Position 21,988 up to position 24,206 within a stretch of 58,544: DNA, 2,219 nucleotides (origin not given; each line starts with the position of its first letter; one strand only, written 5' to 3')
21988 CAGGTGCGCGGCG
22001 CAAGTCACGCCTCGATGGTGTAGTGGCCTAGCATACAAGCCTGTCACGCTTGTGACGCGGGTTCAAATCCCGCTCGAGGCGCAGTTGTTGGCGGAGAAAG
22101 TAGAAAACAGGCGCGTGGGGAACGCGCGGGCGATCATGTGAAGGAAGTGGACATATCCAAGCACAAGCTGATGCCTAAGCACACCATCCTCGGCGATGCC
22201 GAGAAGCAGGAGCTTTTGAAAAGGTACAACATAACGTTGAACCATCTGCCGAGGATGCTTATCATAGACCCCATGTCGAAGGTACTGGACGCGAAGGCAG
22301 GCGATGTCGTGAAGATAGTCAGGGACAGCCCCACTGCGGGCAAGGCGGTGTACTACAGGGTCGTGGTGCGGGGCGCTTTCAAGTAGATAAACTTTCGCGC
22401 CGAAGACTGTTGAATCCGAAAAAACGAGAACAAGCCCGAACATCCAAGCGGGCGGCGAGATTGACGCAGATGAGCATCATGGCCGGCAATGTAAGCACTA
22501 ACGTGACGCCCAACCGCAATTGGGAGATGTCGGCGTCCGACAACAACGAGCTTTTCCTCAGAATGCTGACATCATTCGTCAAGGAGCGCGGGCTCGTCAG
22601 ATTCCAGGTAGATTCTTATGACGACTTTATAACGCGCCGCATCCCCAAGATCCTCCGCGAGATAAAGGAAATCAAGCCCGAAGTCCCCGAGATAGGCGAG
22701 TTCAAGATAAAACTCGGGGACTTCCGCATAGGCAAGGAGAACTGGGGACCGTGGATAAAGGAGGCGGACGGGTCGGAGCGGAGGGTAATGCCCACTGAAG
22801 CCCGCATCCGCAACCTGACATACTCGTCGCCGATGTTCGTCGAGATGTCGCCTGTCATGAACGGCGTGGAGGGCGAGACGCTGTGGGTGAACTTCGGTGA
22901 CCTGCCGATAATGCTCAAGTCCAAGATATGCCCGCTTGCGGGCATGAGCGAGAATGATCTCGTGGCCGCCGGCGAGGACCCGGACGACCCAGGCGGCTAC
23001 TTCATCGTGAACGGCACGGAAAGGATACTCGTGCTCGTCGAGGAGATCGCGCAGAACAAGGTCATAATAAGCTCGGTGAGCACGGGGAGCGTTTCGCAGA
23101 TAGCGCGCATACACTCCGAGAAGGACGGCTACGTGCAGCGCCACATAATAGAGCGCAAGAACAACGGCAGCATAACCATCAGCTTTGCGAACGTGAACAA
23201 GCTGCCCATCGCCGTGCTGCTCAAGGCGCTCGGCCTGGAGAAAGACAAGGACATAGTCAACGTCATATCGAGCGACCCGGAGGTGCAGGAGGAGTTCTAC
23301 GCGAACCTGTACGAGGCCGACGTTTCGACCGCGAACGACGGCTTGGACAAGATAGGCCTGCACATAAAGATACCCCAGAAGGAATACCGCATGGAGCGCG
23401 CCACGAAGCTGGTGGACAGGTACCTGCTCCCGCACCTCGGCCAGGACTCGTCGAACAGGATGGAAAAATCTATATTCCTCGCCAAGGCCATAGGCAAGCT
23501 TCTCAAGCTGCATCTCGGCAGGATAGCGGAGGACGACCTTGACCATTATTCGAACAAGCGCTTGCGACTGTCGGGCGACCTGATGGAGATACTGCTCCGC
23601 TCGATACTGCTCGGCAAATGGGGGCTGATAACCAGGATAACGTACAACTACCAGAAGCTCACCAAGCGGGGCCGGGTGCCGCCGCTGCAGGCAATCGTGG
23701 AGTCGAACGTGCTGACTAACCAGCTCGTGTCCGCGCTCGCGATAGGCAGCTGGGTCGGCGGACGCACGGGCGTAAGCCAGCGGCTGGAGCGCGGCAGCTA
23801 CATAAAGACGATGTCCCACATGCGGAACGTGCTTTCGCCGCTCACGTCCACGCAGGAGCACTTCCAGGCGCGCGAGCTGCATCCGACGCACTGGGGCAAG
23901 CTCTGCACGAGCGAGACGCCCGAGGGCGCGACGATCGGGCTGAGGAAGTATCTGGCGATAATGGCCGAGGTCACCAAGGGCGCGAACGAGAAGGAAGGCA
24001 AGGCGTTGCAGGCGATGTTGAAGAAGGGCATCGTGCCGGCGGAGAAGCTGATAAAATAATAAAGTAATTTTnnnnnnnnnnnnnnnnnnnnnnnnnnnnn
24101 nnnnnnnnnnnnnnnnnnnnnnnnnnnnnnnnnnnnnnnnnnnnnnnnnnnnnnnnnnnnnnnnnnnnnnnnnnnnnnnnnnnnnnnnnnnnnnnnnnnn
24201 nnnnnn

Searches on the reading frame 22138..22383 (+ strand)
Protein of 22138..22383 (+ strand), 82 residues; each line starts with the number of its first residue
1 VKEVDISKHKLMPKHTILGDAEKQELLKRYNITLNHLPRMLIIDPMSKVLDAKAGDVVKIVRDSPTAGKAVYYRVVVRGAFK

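Call 34: search_protein_families(library=pfam, proteins=[window:22138-22383:+], max_evalue=0.00001)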
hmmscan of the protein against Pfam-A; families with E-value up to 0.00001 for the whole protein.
window:22138-22383:+ (82 aa): 1 family
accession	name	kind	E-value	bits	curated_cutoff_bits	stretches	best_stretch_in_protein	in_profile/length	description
PF01191.24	RNA_pol_Rpb5_C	-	5.2e-30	103.5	23.5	1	4-76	1-73/73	RNA polymerase Rpb5, C-terminal domain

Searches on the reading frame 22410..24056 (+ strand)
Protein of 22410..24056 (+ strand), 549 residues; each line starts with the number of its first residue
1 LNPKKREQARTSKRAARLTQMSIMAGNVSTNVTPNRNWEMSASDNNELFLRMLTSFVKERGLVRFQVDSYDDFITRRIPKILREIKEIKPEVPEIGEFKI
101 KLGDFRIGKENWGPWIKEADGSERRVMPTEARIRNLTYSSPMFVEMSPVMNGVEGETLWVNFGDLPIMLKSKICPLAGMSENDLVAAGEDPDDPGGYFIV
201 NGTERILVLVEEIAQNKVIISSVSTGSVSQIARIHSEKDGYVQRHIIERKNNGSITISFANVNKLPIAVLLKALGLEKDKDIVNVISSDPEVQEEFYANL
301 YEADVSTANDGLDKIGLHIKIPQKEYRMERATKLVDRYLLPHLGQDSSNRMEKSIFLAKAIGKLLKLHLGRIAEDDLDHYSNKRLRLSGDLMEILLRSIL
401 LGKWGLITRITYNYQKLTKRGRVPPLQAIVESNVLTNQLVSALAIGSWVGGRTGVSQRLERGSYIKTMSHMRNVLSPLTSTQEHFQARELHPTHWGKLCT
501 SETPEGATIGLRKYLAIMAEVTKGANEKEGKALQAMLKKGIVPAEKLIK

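Call 34: search_protein_families(library=pfam, proteins=[window:22410-24056:+], max_evalue=0.00001)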
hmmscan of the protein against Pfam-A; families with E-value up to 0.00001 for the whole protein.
window:22410-24056:+ (549 aa): 3 families
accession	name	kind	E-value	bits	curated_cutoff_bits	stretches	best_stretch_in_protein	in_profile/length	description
PF04563.20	RNA_pol_Rpb2_1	-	1.1e-44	152.8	28.2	1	61-434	1-200/203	RNA polymerase beta subunit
PF04561.19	RNA_pol_Rpb2_2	-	1.9e-25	90.1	21.7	1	230-386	18-190/190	RNA polymerase Rpb2, domain 2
PF04565.21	RNA_pol_Rpb2_3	-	1.2e-20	73.9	21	1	458-521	2-68/68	RNA polymerase Rpb2, domain 3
